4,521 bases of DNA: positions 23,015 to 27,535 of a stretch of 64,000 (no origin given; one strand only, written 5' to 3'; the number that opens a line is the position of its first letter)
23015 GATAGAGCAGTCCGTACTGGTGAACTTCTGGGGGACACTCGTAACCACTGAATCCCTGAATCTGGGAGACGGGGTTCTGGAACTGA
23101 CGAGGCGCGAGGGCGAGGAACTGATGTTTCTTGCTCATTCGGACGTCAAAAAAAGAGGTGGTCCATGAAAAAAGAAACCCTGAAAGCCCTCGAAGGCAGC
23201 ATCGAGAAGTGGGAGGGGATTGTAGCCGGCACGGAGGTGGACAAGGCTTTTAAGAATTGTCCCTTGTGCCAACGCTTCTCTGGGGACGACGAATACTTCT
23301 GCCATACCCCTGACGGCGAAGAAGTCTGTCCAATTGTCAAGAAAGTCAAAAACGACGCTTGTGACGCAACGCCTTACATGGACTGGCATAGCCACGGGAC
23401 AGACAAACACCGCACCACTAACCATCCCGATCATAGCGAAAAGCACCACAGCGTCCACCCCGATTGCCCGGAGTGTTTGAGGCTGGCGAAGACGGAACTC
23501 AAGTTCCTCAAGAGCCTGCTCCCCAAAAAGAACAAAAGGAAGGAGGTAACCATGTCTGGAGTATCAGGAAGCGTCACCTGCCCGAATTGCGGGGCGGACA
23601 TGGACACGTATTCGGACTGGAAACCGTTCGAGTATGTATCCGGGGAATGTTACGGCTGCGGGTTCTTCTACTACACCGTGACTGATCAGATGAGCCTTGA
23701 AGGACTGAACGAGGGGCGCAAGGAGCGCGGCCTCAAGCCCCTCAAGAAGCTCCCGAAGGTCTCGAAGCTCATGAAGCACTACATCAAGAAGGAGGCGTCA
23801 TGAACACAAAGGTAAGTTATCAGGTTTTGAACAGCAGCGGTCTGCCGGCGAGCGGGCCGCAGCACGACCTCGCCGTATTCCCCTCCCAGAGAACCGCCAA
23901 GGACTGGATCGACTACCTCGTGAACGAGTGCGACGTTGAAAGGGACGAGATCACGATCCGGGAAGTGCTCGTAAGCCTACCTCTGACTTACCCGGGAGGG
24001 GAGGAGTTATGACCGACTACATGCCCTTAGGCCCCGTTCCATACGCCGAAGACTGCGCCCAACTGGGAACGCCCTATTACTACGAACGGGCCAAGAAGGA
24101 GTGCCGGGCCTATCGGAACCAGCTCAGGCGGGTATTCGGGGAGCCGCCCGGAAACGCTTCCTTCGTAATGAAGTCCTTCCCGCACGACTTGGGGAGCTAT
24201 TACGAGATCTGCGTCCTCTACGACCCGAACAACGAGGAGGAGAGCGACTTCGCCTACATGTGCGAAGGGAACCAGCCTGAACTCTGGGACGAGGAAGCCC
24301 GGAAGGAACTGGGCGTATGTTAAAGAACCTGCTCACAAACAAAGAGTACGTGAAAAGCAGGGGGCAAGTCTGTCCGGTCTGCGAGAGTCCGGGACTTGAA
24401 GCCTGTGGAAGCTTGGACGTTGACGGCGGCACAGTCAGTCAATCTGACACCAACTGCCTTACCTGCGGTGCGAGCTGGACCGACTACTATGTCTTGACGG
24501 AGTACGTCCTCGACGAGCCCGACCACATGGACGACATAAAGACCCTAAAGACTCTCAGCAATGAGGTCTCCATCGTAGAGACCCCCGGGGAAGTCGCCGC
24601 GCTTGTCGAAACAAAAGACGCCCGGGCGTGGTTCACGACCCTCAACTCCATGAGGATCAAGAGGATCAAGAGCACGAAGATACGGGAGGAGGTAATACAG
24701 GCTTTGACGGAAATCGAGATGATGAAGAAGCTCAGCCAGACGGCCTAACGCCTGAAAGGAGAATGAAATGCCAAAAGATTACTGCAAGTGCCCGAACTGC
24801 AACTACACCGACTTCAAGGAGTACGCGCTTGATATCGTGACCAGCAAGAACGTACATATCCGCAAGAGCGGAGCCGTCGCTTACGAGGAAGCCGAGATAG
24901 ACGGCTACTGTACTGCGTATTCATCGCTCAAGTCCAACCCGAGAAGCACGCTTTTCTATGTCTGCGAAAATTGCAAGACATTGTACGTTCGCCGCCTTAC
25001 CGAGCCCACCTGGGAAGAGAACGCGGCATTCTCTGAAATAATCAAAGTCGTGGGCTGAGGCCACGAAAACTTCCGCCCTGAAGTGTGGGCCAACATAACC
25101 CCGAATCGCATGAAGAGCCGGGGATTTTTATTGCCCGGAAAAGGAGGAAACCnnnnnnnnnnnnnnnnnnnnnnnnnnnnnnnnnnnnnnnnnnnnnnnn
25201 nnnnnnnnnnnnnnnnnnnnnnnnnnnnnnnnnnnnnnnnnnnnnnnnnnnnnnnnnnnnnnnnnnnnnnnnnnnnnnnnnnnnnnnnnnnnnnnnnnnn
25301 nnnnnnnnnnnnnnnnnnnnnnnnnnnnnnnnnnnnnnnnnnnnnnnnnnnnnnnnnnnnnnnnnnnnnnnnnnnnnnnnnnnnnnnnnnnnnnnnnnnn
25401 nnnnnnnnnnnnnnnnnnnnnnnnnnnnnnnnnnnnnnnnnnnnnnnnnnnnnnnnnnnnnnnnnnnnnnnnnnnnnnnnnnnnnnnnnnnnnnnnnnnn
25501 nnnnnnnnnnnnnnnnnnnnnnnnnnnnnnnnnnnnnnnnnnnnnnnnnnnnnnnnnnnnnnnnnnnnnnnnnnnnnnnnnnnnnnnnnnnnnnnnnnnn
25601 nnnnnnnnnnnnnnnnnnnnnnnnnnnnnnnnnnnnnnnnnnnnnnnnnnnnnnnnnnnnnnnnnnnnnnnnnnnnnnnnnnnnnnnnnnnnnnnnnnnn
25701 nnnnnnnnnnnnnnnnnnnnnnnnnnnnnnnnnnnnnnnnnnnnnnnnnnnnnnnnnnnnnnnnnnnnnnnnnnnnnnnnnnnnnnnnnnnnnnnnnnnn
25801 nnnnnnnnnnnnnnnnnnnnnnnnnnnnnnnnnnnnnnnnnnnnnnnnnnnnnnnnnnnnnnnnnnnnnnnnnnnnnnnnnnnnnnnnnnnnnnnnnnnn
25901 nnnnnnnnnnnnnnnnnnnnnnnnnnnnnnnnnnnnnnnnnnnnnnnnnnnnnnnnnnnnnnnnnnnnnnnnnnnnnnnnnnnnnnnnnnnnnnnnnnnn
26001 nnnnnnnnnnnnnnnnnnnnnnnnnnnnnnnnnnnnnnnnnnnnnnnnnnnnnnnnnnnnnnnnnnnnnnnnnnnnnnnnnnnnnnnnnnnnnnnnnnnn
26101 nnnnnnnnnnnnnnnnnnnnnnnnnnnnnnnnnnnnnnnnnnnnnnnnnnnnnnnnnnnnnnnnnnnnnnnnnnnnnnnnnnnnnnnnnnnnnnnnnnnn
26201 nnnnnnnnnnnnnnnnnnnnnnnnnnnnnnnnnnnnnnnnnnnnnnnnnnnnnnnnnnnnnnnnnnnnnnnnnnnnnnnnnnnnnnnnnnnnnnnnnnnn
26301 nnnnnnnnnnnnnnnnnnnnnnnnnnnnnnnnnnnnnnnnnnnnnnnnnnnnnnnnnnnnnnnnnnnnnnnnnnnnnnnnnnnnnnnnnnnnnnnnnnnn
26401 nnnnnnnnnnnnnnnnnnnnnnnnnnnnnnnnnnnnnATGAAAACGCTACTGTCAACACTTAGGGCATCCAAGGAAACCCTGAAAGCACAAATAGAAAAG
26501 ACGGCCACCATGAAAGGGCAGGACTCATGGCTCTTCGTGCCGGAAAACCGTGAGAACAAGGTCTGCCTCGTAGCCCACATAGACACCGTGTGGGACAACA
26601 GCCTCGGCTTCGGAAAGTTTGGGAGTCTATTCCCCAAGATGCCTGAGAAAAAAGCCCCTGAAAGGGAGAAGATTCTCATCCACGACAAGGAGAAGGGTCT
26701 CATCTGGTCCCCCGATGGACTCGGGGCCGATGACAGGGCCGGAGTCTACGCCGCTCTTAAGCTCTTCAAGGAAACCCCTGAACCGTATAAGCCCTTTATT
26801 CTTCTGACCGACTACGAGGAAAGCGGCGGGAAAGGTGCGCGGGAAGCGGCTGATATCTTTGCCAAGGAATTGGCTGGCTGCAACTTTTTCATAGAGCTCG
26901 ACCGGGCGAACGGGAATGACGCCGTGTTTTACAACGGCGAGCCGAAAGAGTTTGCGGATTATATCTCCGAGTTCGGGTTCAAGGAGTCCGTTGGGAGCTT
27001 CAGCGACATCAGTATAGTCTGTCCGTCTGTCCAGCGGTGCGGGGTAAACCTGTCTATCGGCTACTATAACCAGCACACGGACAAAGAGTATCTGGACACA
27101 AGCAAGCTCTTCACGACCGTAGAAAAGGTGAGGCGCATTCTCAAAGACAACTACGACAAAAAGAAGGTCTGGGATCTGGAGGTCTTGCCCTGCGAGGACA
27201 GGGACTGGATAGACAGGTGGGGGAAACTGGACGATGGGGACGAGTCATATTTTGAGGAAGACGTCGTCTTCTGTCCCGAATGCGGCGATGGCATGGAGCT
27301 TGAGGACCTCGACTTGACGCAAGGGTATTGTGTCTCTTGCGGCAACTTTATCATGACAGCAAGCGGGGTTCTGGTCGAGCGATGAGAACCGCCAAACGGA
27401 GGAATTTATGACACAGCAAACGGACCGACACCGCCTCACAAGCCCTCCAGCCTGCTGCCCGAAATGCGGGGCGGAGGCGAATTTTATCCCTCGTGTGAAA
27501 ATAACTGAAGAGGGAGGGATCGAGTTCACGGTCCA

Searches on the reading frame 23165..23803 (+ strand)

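Call 14: search_protein_families(library=phrogs, proteins=[window:23165-23803:+], max_evalue=0.001)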
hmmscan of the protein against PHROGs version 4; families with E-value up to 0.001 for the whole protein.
window:23165-23803:+ (212 aa): 1 family
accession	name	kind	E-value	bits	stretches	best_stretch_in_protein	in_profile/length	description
phrog_20727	-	unknown function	0.00041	21.4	0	131-145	38-52/56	-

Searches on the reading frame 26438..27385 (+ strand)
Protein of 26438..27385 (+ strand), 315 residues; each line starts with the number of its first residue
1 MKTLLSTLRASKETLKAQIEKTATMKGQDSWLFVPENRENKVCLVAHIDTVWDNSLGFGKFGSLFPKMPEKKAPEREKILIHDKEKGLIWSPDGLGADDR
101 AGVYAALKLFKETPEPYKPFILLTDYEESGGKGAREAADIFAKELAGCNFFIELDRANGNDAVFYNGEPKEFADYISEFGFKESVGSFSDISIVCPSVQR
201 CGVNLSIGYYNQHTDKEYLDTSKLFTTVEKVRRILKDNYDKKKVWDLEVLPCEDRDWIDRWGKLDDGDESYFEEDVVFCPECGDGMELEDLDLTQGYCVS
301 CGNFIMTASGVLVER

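Call 14: search_protein_families(library=phrogs, proteins=[window:26438-27385:+], max_evalue=0.001)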
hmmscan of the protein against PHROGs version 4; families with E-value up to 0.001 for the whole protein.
window:26438-27385:+ (315 aa): 3 families
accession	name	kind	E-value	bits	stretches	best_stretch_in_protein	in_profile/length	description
phrog_34186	-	unknown function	2.5e-32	113.6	1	73-246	79-256/368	-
phrog_4191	-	other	5.9e-23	82.4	1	24-238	40-240/342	peptidase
phrog_21791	-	other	2.2e-10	41.7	1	94-239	95-252/348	peptidase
